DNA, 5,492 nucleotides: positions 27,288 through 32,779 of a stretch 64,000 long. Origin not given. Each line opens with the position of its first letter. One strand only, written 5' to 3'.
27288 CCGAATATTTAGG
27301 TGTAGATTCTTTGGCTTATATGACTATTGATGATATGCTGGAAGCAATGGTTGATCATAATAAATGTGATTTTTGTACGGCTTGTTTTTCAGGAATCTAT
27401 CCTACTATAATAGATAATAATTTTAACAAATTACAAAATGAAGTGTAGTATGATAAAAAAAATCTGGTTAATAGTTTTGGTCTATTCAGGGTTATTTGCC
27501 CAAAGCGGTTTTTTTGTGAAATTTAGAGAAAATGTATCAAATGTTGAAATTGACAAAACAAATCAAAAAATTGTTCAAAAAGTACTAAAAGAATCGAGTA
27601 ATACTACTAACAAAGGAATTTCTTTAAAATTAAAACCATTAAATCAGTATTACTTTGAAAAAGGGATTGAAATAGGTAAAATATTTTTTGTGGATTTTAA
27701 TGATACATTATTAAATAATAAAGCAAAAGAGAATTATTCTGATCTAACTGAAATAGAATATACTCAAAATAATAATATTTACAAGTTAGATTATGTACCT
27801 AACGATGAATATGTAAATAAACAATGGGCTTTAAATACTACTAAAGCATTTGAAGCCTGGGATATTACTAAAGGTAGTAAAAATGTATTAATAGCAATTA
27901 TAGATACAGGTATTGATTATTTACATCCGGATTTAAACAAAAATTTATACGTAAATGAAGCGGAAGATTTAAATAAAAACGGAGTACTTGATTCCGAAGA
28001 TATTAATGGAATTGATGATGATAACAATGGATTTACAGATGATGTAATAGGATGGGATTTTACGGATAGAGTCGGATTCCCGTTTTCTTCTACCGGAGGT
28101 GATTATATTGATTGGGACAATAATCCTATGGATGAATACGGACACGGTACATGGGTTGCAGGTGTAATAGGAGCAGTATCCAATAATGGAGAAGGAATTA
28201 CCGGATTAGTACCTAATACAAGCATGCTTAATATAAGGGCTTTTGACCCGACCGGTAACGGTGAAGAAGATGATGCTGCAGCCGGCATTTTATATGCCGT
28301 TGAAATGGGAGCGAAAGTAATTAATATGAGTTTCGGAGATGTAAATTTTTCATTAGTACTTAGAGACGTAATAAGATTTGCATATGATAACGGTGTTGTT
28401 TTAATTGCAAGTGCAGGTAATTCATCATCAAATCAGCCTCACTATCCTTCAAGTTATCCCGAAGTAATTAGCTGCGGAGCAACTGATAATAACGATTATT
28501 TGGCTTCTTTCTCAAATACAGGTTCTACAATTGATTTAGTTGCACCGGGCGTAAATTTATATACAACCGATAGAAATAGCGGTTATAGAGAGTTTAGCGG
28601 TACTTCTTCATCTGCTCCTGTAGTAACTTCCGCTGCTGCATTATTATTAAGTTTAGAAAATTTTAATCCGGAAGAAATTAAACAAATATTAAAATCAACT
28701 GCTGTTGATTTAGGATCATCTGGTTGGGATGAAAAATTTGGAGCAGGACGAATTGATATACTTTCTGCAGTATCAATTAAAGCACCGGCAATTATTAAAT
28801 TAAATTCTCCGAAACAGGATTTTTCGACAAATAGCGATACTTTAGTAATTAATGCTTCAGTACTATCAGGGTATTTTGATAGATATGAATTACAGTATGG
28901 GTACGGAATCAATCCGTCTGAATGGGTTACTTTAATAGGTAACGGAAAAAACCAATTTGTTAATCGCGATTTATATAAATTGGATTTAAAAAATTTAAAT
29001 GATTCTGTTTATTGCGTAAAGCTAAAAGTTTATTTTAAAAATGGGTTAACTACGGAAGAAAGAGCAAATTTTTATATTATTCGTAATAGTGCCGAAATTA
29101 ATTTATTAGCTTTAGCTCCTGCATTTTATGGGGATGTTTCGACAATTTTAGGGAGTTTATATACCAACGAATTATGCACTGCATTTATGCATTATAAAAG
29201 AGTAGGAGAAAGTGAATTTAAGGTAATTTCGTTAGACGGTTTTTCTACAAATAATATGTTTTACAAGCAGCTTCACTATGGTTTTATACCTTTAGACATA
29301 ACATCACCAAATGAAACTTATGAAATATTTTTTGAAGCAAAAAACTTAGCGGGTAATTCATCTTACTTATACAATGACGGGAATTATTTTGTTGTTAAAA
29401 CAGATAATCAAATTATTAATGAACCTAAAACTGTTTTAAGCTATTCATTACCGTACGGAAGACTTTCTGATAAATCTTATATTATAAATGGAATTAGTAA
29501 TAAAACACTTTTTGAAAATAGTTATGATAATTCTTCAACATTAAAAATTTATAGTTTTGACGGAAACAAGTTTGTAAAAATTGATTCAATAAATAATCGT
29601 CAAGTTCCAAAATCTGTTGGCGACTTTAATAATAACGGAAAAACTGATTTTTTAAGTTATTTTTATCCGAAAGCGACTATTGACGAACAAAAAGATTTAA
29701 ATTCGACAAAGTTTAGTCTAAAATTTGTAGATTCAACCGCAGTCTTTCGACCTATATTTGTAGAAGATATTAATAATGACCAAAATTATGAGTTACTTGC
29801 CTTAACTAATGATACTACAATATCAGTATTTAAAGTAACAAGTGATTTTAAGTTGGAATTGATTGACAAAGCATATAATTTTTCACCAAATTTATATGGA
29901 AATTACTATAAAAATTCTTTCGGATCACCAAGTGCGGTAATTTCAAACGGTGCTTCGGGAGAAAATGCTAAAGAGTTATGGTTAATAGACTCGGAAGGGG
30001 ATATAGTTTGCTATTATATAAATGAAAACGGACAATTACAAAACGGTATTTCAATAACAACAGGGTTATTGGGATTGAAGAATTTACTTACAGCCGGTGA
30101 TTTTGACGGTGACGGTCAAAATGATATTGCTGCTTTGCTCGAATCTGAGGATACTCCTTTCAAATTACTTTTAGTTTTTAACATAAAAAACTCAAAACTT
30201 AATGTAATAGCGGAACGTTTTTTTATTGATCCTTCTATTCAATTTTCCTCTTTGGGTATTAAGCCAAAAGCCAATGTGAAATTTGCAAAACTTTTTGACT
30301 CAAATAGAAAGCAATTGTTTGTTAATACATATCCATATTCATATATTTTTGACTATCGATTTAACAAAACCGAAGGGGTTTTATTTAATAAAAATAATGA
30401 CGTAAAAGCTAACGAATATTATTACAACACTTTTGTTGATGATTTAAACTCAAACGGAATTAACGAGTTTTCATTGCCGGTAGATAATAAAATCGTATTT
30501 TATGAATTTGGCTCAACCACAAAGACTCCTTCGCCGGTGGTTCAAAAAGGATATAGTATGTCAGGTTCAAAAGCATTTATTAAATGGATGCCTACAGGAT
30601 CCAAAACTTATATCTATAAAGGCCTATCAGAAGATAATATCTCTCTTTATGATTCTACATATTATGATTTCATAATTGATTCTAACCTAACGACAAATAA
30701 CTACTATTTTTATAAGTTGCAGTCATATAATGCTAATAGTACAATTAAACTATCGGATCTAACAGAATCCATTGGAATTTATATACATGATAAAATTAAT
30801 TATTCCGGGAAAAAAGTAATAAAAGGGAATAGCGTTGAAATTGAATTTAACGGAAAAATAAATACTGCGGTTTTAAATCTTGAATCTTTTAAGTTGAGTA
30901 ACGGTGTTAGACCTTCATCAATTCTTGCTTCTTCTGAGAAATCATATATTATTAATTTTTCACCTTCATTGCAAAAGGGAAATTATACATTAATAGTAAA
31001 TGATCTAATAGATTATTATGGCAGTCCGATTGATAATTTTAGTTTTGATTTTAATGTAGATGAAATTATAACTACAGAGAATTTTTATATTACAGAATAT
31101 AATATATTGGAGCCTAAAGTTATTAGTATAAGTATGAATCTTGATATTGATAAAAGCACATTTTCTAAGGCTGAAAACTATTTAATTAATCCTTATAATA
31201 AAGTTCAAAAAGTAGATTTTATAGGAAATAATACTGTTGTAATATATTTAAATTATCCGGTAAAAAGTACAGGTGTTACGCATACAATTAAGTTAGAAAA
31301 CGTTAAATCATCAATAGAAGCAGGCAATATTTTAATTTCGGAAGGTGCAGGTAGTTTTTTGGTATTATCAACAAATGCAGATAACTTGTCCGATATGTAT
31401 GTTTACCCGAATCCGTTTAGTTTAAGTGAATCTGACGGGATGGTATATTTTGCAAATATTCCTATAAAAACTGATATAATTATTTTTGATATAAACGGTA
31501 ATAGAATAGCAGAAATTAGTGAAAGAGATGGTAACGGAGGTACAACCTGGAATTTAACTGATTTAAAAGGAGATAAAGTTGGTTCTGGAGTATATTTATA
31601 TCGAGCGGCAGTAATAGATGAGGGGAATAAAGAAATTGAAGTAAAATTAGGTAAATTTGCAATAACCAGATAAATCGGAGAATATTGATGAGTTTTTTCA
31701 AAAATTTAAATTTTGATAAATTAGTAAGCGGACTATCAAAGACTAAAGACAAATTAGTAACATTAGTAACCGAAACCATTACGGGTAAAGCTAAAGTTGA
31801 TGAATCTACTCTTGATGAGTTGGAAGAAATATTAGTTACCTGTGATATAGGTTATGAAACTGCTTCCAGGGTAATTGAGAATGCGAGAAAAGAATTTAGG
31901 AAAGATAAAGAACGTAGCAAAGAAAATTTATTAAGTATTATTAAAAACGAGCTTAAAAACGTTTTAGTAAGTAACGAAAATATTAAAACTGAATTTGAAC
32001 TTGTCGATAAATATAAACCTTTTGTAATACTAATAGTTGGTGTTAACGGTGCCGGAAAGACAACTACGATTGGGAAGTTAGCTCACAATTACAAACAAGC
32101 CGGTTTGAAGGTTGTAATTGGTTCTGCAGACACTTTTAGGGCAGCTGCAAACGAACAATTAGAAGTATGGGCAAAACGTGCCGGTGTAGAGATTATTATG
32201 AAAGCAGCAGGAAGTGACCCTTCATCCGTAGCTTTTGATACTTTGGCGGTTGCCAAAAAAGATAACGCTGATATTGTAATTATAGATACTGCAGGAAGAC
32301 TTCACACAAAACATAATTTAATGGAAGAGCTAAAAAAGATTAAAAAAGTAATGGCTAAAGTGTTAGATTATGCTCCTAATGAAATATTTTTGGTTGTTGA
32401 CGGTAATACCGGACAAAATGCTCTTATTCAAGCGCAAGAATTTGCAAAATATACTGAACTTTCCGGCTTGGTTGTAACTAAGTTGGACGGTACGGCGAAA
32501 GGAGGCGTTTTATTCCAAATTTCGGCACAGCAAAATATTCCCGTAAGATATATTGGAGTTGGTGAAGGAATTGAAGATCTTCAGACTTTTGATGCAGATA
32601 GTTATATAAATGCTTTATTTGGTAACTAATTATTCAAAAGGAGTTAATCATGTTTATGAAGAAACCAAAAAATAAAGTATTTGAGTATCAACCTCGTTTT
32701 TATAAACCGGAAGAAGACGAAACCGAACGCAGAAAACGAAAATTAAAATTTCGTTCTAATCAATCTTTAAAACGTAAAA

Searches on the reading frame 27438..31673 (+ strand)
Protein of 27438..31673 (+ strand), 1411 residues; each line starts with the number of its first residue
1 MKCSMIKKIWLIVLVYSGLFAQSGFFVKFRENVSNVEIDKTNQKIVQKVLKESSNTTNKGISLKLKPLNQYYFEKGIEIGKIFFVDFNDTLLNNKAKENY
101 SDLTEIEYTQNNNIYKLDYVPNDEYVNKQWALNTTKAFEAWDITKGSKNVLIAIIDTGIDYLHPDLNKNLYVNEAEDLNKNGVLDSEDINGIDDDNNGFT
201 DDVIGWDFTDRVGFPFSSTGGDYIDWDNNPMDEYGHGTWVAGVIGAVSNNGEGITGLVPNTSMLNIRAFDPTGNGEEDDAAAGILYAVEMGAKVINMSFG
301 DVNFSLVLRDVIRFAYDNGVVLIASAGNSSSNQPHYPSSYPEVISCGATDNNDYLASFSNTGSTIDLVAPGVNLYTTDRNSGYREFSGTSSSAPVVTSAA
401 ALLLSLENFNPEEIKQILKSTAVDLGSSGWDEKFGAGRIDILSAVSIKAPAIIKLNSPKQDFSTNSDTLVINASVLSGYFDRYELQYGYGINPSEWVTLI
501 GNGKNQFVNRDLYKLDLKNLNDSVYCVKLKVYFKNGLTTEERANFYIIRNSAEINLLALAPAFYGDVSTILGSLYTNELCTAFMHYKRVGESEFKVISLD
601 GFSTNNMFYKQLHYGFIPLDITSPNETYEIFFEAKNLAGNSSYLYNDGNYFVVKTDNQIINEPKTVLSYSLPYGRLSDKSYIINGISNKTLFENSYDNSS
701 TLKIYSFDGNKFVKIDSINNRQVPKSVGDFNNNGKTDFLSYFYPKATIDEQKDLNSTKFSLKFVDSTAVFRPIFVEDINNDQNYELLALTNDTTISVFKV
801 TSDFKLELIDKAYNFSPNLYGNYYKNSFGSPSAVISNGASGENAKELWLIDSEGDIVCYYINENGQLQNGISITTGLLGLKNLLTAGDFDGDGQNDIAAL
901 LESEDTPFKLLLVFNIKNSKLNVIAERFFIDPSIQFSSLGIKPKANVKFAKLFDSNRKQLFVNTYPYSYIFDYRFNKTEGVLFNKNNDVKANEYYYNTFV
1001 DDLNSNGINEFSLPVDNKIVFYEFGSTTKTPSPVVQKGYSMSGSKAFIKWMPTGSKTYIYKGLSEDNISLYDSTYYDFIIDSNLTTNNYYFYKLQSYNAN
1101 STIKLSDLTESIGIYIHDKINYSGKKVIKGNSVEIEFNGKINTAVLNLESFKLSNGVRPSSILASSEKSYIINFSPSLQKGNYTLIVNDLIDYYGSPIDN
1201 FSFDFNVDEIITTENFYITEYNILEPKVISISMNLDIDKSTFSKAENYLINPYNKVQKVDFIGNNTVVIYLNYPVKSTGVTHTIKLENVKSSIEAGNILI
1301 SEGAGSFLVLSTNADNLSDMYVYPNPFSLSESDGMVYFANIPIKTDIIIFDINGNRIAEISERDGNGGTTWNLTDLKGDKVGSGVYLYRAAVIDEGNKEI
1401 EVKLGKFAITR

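Call 12: search_protein_families(library=ncbifam, proteins=[window:27438-31673:+])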
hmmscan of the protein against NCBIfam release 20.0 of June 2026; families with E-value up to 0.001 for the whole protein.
window:27438-31673:+ (1411 aa): 5 families
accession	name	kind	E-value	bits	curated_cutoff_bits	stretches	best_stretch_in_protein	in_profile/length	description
TIGR03921.1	T7SS_mycosin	equivalog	1.5e-52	178.9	278.75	2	219-451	35-292/353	type VII secretion-associated serine protease mycosin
NF033595.1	denti_PrtP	equivalog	2.7e-39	135.3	300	3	295-448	342-506/606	dentilisin complex serine proteinase subunit PrtP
TIGR03895.1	protease_PatA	subfamily_domain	2.5e-23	82.7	421.05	1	236-447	1-227/606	PatA/PatG family cyanobactin maturation protease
NF049966.1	QH_SP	equivalog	6.7e-17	61.6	165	1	229-424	35-213/219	subtilisin-like serine protease QhpE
NF051851.1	AtpSerPepEprS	equivalog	0.00085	17.4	1700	0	367-428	281-343/988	autotransporter serine peptidase EprS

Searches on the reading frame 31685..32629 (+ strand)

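Call 12: search_protein_families(library=ncbifam, proteins=[window:31685-32629:+])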
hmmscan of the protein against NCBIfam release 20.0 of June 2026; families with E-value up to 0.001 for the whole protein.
window:31685-32629:+ (314 aa): 14 families
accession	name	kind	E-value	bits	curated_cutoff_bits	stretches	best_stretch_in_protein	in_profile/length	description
TIGR00064.1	ftsY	equivalog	2.9e-104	348.3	260.7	1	37-312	1-279/279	signal recognition particle-docking protein FtsY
TIGR00959.1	ffh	equivalog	1e-63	215.7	473.2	1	27-311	15-293/428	signal recognition particle protein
TIGR01425.1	SRP54_euk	equivalog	3.6e-53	181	576.25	1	24-313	13-295/428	signal recognition particle protein SRP54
TIGR03499.1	FlhF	equivalog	7.1e-20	72.2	174.15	1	17-204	117-286/286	flagellar biosynthesis GTPase FlhF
NF009368.0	PRK12726.1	equivalog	1.3e-14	54.2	832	1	83-297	180-382/407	flagellar biosynthesis regulator FlhF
NF009366.0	PRK12723.1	equivalog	6.6e-14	51.8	585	1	21-295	89-350/388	flagellar biosynthesis regulator FlhF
NF009367.0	PRK12724.1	equivalog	7.7e-14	51.4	718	1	104-295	215-397/433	flagellar biosynthesis regulator FlhF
NF005230.0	PRK06731.1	equivalog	1.8e-13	50.4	553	1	92-294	66-259/281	flagellar biosynthesis regulator FlhF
NF011312.0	PRK14723.1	equivalog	1.7e-10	40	951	1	114-309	187-376/768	flagellar biosynthesis regulator FlhF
NF011311.0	PRK14722.1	equivalog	2.7e-10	39.8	777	1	113-296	138-320/374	flagellar biosynthesis regulator FlhF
NF011310.0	PRK14721.1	equivalog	1.2e-08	34.6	725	1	90-301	171-371/423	flagellar biosynthesis regulator FlhF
NF041546.1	ParA_partition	equivalog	1.8e-05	24.4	180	1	122-208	10-90/203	ParA family partition ATPase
TIGR00231.1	small_GTP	domain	0.00016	21.5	42.5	1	111-222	2-77/164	GTP-binding protein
TIGR02768.1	TraA_Ti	equivalog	0.00029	19.3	590.45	1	114-226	377-477/751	Ti-type conjugative transfer relaxase TraA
